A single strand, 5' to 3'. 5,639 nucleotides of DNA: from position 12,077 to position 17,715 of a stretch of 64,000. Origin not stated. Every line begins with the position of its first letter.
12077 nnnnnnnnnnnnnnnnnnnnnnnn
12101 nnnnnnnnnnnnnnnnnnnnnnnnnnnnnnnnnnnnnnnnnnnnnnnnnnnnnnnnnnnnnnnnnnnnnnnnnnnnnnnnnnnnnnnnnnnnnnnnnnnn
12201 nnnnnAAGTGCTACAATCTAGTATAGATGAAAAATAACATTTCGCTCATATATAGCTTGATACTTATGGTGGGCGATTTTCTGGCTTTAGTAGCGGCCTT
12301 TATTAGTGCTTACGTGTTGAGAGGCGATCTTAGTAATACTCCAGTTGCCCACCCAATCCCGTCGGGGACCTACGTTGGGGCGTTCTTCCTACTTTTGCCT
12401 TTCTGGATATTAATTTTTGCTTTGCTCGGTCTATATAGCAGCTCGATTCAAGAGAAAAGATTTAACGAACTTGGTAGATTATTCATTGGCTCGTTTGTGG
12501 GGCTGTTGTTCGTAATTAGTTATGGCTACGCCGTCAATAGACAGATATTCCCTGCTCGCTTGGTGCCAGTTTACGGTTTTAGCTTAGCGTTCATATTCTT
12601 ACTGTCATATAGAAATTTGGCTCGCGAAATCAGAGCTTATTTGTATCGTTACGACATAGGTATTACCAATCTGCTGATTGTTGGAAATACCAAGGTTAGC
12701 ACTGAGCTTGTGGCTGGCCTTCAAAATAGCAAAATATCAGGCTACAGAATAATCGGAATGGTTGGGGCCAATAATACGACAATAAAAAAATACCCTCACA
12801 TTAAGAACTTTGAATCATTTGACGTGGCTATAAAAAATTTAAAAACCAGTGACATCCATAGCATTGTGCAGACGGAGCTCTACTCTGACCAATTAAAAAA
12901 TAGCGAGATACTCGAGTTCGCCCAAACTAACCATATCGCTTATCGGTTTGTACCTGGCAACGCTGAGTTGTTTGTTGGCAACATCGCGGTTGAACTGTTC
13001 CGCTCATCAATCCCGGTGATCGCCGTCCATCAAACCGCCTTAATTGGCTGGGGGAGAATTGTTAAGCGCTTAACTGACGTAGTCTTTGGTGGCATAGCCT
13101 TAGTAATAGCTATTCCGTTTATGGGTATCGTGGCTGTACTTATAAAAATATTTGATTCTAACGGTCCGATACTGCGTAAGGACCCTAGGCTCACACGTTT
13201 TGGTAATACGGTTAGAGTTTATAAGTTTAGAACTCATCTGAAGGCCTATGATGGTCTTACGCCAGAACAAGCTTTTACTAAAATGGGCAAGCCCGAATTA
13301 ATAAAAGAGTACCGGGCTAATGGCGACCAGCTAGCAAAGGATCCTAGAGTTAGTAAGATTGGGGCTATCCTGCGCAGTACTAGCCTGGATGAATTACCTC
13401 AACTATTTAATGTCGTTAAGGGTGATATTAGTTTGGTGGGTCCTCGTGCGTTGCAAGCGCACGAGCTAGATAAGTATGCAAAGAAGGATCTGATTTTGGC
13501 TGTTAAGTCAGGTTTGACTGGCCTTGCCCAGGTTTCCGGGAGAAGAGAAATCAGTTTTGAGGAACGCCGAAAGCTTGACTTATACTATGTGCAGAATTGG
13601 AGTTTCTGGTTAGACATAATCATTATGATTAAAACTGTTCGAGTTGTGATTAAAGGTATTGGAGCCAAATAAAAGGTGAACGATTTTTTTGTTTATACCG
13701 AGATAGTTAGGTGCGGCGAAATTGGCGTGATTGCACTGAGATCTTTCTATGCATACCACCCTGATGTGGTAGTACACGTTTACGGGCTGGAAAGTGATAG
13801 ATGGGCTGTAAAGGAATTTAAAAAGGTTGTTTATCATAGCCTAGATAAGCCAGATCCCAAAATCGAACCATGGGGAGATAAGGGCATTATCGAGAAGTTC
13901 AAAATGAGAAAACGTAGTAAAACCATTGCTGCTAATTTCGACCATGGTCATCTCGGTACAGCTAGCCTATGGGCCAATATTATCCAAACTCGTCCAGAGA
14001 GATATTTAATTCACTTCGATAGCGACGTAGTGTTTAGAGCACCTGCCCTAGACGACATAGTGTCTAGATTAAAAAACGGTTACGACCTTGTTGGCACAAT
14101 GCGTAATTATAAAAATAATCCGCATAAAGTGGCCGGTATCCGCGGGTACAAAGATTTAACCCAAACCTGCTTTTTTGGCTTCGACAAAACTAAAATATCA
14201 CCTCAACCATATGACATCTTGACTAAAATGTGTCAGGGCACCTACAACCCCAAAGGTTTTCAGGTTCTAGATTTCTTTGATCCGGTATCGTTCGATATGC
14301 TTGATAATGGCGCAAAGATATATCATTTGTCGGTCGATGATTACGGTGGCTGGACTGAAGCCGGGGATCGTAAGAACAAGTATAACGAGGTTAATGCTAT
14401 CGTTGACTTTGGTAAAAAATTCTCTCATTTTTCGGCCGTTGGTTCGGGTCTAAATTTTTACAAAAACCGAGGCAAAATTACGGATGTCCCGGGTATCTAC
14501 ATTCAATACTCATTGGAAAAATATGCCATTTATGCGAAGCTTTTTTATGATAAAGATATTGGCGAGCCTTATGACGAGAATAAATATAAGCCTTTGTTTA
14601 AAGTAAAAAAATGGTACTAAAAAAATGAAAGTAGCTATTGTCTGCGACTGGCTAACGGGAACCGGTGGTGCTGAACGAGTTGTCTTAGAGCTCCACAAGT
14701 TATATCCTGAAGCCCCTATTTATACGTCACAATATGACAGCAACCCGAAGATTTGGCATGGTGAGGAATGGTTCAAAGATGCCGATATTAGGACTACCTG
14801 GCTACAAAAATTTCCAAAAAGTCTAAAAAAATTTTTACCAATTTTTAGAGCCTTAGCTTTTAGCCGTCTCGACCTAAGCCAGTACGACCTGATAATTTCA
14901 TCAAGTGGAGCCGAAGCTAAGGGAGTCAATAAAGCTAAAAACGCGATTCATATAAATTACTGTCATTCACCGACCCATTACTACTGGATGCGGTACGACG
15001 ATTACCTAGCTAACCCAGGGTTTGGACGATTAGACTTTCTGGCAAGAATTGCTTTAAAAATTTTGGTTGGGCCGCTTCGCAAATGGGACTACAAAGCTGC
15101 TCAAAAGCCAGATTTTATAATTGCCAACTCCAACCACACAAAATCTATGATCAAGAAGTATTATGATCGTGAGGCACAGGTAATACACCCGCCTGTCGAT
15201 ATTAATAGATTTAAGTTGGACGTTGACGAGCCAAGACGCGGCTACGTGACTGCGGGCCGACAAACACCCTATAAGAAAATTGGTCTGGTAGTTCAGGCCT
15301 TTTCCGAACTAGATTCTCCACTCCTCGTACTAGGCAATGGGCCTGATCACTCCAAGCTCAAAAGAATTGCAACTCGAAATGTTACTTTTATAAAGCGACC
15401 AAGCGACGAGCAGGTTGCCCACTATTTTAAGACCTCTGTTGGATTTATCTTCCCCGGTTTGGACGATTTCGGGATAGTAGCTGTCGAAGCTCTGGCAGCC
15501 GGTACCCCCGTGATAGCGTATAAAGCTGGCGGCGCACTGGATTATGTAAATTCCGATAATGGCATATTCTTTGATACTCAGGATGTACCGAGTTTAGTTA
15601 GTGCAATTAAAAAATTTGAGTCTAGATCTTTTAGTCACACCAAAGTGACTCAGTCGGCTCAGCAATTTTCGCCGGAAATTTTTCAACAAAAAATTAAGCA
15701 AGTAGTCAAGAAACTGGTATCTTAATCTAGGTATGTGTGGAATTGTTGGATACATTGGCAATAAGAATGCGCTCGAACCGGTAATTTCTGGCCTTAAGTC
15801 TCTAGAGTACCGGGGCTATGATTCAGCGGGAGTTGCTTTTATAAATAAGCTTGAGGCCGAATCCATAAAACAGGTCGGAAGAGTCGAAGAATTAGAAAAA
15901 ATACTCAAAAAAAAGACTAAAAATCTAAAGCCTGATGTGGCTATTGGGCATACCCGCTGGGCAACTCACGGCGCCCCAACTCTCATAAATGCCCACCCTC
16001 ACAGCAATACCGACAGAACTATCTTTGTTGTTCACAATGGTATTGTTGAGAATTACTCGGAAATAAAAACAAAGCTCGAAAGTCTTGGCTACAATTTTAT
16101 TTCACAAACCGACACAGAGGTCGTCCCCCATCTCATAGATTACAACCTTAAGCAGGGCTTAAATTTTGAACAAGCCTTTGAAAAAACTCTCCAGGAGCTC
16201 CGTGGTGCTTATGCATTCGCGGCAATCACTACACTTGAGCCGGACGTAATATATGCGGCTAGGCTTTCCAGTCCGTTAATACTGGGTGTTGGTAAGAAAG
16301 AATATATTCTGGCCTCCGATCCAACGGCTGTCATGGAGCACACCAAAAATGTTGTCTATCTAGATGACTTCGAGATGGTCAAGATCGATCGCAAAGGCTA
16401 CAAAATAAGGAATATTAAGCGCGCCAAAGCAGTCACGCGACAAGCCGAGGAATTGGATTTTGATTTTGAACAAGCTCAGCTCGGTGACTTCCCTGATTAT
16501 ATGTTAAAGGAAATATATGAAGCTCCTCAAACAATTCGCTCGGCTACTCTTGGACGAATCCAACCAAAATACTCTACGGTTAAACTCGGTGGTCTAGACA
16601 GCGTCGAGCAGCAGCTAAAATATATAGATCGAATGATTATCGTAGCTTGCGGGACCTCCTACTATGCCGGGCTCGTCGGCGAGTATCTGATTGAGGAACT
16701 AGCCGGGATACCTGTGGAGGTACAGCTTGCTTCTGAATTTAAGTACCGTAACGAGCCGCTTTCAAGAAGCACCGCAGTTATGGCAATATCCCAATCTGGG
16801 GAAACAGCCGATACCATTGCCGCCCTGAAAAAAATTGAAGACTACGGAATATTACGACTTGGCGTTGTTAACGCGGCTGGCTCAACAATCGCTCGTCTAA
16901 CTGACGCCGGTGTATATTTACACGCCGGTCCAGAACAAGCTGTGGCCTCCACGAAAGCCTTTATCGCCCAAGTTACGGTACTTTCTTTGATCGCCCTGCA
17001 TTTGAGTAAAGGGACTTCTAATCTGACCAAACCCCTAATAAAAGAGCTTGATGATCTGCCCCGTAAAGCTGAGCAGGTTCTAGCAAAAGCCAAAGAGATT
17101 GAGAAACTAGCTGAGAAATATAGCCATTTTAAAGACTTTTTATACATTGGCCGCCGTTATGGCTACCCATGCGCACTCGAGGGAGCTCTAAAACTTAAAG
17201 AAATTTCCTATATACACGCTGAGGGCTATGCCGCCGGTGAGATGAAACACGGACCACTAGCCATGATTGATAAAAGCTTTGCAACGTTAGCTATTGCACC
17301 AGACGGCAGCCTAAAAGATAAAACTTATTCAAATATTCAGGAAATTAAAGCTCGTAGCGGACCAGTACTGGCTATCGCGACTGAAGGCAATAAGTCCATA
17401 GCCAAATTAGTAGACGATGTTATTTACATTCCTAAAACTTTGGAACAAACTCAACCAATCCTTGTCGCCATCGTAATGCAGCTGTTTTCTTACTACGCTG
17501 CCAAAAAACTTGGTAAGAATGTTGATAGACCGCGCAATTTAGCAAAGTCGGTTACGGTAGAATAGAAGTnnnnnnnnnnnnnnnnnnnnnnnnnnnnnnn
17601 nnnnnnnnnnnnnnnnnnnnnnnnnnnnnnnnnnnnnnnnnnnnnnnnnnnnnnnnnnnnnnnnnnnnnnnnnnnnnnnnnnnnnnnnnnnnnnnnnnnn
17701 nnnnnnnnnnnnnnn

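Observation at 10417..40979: A ~30-kb glycan locus with the logic of an ABC-transporter-dependent, terminally methylated protein/S-layer glycosylation pathway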

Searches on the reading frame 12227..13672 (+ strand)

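Call 3: search_protein_families(library=pfam, proteins=[window:12227-13672:+], max_evalue=0.01)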
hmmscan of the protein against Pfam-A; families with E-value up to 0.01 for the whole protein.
window:12227-13672:+ (481 aa): 2 families
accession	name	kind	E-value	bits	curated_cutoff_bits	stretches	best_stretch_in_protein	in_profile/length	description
PF02397.22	Bac_transf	-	3.6e-52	176.9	27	1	280-476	1-179/179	Bacterial sugar transferase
PF13727.12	CoA_binding_3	-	2.1e-07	31.6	25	1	66-213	2-145/175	CoA-binding domain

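Call 22: search_protein_families(library=ncbifam, proteins=[window:12227-13672:+], max_evalue=0.001)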
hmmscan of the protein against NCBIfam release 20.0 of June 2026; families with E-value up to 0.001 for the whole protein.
window:12227-13672:+ (481 aa): 10 families
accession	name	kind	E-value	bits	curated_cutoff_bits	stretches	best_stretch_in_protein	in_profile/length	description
TIGR03025.1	EPS_sugtrans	subfamily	3.8e-97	326.3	295.55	1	16-480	2-444/445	exopolysaccharide biosynthesis polyprenyl glycosylphosphotransferase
TIGR03022.1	WbaP_sugtrans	subfamily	1.1e-85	288.6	403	1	13-480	1-455/456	undecaprenyl-phosphate galactose phosphotransferase WbaP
TIGR03023.1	WcaJ_sugtrans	equivalog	9.1e-85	285.6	410.75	1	17-477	3-449/453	undecaprenyl-phosphate glucose phosphotransferase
NF052601.1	undeca_RfbP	equivalog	2e-53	181.2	330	1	275-475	40-236/244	undecaprenyl-phosphate galactose phosphotransferase family protein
NF011751.0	PRK15204.1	equivalog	4e-51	174.1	907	1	110-480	113-475/476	undecaprenyl-phosphate galactose phosphotransferase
TIGR03013.1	EpsB_2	subfamily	1.1e-42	146.6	393.35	1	19-481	5-443/443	TIGR03013 family XrtA/PEP-CTERM system glycosyltransferase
NF007518.0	PRK10124.1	equivalog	2.1e-41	142.2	684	1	10-471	15-454/464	undecaprenyl-phosphate glucose phosphotransferase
NF041877.1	EPS_EpsZ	equivalog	2.1e-40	138.8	800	1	278-480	264-458/459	exopolysaccharide biosynthesis polyisoprenyl-phosphate hexose-1-phosphate transferase EpsZ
NF050817.1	PolSacchBiosHfsE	equivalog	3.2e-28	98.7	750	1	278-473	270-458/467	polysaccharide biosynthesis protein HfsE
NF045514.1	glycotran_HepC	equivalog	5.3e-18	65.1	140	1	277-409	114-212/220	heterocyst development glycosyltransferase HepC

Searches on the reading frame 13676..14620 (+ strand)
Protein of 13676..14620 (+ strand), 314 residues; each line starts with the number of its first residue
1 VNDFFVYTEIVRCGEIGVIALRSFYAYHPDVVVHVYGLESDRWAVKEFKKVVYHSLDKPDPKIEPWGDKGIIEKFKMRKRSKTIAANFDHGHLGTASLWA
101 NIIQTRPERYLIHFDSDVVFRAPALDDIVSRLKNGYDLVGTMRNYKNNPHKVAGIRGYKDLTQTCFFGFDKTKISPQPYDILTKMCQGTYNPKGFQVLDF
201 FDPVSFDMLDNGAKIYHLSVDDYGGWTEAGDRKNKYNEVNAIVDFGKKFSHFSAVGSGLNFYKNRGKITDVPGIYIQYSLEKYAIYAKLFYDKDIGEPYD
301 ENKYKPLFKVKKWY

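Call 3: search_protein_families(library=pfam, proteins=[window:13676-14620:+], max_evalue=0.01)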
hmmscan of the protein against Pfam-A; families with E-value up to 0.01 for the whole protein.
window:13676-14620:+ (314 aa): 0 families

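Call 21: search_protein_families(library=pfam, proteins=[window:13676-14620:+], max_evalue=10)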
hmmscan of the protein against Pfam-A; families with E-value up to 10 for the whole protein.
window:13676-14620:+ (314 aa): 0 families

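Call 22: search_protein_families(library=ncbifam, proteins=[window:13676-14620:+], max_evalue=0.001)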
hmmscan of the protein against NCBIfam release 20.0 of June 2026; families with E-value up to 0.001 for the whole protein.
window:13676-14620:+ (314 aa): 0 families

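Call 90: search_solved_structures(query=window:13676-14617:+, max_evalue=10, show_alignments=1)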
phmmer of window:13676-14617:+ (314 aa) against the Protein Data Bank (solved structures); distinct sequences matched with E-value up to 10: 0.

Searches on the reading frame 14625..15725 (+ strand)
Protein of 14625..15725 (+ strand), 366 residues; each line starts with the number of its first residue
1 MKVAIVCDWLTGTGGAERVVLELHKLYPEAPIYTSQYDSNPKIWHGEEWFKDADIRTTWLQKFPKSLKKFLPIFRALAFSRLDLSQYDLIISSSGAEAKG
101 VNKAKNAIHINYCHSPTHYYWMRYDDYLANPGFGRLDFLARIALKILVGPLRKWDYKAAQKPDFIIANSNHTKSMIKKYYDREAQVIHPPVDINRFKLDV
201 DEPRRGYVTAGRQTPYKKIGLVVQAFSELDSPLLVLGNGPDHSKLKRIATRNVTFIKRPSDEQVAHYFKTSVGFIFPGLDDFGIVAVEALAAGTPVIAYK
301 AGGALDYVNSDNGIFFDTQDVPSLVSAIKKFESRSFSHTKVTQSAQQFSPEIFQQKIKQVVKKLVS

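Call 3: search_protein_families(library=pfam, proteins=[window:14625-15725:+], max_evalue=0.01)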
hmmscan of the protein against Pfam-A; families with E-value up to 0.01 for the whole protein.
window:14625-15725:+ (366 aa): 4 families
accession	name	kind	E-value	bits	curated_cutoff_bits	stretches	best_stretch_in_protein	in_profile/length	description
PF00534.26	Glycos_transf_1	-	2e-21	76.7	26.4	1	193-346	4-170/172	Glycosyl transferases group 1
PF13692.12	Glyco_trans_1_4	-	2e-15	57.7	27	1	208-330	5-138/142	Glycosyl transferases group 1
PF13439.12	Glyco_transf_4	-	3.2e-08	34.2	28.5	1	14-195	2-170/170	Glycosyltransferase Family 4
PF20706.3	GT4-conflict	-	0.00067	19.2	26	1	267-316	278-324/385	Family 4 Glycosyltransferase in conflict systems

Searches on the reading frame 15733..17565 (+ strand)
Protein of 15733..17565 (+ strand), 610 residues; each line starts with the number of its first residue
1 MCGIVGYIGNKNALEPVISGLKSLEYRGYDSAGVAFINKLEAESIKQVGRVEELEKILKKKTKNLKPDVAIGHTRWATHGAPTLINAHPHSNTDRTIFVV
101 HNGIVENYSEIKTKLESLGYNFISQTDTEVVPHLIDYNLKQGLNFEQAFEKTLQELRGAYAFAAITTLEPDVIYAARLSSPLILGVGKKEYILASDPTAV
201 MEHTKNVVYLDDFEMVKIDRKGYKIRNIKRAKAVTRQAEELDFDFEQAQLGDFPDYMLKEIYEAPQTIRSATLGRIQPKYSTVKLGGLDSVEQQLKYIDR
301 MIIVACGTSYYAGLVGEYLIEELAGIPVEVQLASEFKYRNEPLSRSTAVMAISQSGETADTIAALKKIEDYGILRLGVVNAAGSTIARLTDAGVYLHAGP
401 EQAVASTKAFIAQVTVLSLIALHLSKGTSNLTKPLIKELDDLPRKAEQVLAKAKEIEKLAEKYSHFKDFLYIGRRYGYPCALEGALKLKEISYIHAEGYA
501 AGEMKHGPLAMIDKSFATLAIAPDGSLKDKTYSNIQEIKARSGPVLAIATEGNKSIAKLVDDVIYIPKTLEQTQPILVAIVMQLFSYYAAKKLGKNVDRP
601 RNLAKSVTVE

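Call 3: search_protein_families(library=pfam, proteins=[window:15733-17565:+], max_evalue=0.01)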
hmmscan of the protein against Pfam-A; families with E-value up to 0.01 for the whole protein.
window:15733-17565:+ (610 aa): 4 families
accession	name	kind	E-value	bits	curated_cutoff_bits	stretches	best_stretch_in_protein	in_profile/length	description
PF01380.27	SIS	-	8.1e-52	174.9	25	2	299-421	6-129/131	SIS domain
PF13522.11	GATase_6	-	2.5e-20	73.2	27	1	67-195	10-129/130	Glutamine amidotransferase domain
PF13537.11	GATase_7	-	9.4e-15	55.2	25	1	89-200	15-121/123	Glutamine amidotransferase domain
PF13230.11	GATase_4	-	3.6e-05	23.3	23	1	33-132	37-134/272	Glutamine amidotransferases class-II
